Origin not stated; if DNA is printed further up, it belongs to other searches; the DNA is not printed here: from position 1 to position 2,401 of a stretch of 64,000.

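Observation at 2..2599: Edge-truncated two-gene module missed by the ORF track: a small 3-Cys protein plus a giant ImmA/IrrE-peptidase::RlmJ-like fusion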

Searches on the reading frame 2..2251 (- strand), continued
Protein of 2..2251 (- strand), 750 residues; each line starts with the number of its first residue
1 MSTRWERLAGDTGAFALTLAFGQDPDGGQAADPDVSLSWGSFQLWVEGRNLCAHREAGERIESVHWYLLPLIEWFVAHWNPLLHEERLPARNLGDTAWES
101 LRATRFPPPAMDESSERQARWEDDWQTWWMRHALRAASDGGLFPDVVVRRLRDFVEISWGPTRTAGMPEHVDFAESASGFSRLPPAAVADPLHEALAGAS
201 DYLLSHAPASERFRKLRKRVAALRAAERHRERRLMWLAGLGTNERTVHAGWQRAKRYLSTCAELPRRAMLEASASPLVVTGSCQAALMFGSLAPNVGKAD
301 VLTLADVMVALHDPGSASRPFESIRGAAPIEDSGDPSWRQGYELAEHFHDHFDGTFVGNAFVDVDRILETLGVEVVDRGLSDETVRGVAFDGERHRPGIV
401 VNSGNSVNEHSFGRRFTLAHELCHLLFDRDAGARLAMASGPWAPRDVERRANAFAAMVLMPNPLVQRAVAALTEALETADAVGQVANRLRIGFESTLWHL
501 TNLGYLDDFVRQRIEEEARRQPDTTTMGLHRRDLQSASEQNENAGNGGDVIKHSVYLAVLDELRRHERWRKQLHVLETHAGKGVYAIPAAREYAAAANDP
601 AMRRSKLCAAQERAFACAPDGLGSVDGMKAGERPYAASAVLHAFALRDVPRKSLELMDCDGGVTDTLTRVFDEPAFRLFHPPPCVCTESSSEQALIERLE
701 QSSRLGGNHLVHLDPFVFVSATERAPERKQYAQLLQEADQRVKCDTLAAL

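Call 39: find_encoding_contigs(protein=P0031, flank=7000, max_places=1)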
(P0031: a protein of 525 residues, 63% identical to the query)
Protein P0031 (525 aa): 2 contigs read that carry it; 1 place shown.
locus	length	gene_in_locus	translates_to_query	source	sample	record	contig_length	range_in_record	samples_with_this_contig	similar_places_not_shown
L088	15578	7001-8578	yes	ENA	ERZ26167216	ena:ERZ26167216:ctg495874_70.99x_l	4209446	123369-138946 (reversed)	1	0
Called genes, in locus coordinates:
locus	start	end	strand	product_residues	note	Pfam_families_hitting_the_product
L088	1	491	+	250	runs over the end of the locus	PF01738:DLH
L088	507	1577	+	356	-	PF05935:Arylsulfotrans (weak), PF13360:PQQ_2 (faint), PF14269:Arylsulfotran_2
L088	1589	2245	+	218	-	PF01547:SBP_bac_1, PF13416:SBP_bac_8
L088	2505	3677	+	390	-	PF02661:Fic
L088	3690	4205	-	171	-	PF05991:NYN_YacP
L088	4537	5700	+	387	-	PF00155:Aminotran_1_2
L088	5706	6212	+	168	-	PF01288:HPPK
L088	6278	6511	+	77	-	-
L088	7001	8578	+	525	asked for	PF06114:Peptidase_M78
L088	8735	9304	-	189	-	PF00117:GATase, PF07722:Peptidase_C26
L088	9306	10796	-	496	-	PF04715:, PF00425:Chorismate_bind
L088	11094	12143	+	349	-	PF13173:AAA_14, PF13635:DUF4143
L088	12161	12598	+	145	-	PF02643:DUF192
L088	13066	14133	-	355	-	-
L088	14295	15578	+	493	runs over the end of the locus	PF01523:PmbA_TldD_1st, PF19290:PmbA_TldD_2nd, PF19289:PmbA_TldD_3rd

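Call 42: find_encoding_contigs(protein=P0125, flank=6000, max_places=1)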
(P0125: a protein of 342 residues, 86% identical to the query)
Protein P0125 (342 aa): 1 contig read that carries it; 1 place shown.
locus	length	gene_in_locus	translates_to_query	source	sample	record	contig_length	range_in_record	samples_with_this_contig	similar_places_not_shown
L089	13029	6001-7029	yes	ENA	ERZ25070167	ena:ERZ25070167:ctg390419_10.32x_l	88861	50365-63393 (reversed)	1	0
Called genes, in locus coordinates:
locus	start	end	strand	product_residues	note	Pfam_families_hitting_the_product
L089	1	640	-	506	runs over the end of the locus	PF00528:BPD_transp_1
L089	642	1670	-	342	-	PF00005:ABC_tran, PF13304:AAA_21 (weak)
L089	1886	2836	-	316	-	PF04069:OpuAC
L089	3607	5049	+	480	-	PF22187:DUF6946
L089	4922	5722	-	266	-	-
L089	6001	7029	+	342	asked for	-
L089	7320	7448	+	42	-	-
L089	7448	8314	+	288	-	-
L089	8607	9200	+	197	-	PF19778:RE_endonuc (weak)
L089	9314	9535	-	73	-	PF07927:HicA_toxin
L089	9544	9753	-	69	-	PF24113:DUF7387 (weak)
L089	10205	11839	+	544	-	PF13401:AAA_22 (weak)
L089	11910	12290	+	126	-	-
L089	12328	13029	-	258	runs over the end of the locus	-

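Call 43: find_encoding_contigs(protein=P0134, flank=6000, max_places=1)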
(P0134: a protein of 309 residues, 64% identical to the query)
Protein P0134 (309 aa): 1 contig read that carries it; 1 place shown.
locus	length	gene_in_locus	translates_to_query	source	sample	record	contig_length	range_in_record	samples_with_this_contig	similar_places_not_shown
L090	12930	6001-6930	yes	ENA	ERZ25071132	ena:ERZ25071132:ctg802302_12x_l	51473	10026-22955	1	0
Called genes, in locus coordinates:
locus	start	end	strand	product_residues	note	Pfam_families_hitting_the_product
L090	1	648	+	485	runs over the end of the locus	PF01935:DUF87, PF05872:HerA_C (faint)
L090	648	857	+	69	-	PF13619:KTSC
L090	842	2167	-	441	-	-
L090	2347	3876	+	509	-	PF03050:DDE_Tnp_IS66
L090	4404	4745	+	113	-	PF22014:DUF6932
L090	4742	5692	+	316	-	-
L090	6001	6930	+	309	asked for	-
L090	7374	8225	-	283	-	-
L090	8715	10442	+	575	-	PF03235:GmrSD_N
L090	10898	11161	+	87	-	-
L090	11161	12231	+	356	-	PF14022:DUF4238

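Call 48: search_protein_families(library=pfam, alignment_id=A7, max_evalue=0.01)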
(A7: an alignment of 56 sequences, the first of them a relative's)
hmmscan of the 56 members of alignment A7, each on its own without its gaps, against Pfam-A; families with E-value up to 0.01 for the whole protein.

A. member 1, P0121 (314 aa): 0 families

B. families by the number of members that match (of 56 scanned): 8 families
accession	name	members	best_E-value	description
PF04378.19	RsmJ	12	2.1e-59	Ribosomal RNA large subunit methyltransferase D, RlmJ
PF03602.21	Cons_hypoth95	3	6.1e-07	Conserved hypothetical protein 95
PF13240.11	Zn_Ribbon_1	1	0.00057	zinc-ribbon domain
PF00072.30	Response_reg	1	0.00081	Response regulator receiver domain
PF14258.12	DUF4350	1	0.0026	Domain of unknown function (DUF4350)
PF18912.6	DZR_2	1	0.0031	Double zinc ribbon domain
PF12773.13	DZR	1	0.004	Double zinc ribbon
PF00413.30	Peptidase_M10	1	0.0056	Matrixin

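Call 92: find_encoding_contigs(protein=P0004, flank=5000, max_places=1)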
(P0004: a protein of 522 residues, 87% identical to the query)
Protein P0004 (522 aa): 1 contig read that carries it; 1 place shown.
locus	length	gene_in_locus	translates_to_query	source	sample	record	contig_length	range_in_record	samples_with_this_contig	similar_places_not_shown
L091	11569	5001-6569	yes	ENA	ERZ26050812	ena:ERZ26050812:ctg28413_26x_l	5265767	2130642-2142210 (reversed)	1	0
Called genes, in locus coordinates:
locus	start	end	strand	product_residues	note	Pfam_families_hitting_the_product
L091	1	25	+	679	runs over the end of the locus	PF01011:PQQ, PF13360:PQQ_2 (faint)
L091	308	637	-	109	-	-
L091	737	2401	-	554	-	PF01564:Spermine_synth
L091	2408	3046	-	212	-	-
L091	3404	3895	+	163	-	-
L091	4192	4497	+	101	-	PF08843:AbiEii (weak)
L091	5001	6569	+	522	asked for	PF06114:Peptidase_M78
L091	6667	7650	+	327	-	-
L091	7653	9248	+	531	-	PF04389:Peptidase_M28, PF01546:Peptidase_M20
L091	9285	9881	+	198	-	PF11138:DUF2911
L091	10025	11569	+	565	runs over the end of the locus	PF01425:Amidase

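Call 93: find_encoding_contigs(protein=P0003, flank=5000, max_places=1)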
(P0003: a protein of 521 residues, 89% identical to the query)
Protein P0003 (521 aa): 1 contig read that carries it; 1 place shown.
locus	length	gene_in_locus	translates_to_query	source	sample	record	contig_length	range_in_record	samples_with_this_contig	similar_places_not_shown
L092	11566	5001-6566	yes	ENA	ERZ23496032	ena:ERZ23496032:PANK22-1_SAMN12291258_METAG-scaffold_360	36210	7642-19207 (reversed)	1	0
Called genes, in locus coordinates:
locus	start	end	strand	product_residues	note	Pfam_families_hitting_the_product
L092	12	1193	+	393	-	PF13173:AAA_14, PF13635:DUF4143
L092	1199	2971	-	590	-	PF01011:PQQ, PF13570:Beta-prop_ACSF4 (faint), PF13360:PQQ_2, PF01011:PQQ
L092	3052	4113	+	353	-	PF00155:Aminotran_1_2, PF01212:Beta_elim_lyase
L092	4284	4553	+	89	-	-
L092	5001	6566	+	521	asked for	PF06114:Peptidase_M78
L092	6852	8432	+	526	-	PF02720:DUF222, PF01844:HNH (weak)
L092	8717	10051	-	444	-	PF02661:Fic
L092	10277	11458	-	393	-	PF02661:Fic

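Call 97: search_protein_families(library=pfam, proteins=[L002:8490-11165:+, L002:8556-12059:-, L002:4564-5415:-, L002:5015-5653:+, L002:4859-5686:-, L091:6667-7647:+, L092:6852-8429:+], max_evalue=0.001)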
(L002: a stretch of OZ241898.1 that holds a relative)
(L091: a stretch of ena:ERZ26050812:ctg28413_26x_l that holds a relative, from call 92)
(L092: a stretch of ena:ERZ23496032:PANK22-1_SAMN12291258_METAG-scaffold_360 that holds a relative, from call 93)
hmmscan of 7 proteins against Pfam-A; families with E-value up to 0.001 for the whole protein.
L002:8490-11165:+ (892 aa): 5 families
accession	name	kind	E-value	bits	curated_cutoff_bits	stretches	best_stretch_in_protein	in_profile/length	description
PF17941.7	PP_kinase_C_1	-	3.8e-71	238.5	25.7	1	531-694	2-165/167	Polyphosphate kinase C-terminal domain 1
PF13090.12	PP_kinase_C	-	2.6e-63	213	25.8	1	702-875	1-172/172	Polyphosphate kinase C-terminal domain 2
PF02503.22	PP_kinase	-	2e-51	174.7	31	1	327-502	4-181/183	Polyphosphate kinase middle domain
PF13089.11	PP_kinase_N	-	1.3e-38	132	23.8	1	210-315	1-106/107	Polyphosphate kinase N-terminal domain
PF13091.12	PLDc_2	-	3.1e-10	40.4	27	1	567-690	11-131/132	PLD-like domain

L002:8556-12059:- (1167 aa): 0 families

L002:4564-5415:- (283 aa): 0 families

L002:5015-5653:+ (213 aa): 1 family
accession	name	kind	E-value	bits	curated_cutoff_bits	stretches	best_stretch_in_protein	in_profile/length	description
PF01883.24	FeS_assembly_P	-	1.4e-14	54.6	23.5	1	119-188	4-71/73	Iron-sulfur cluster assembly protein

L002:4859-5686:- (275 aa): 0 families

L091:6667-7647:+ (327 aa): 0 families

L092:6852-8429:+ (526 aa): 2 families
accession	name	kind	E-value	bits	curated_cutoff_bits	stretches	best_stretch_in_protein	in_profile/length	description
PF02720.22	DUF222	-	1e-28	101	24.4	2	66-305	12-262/306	Domain of unknown function (DUF222)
PF01844.29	HNH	-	6.2e-06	26.7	21.4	1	389-432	3-46/47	HNH endonuclease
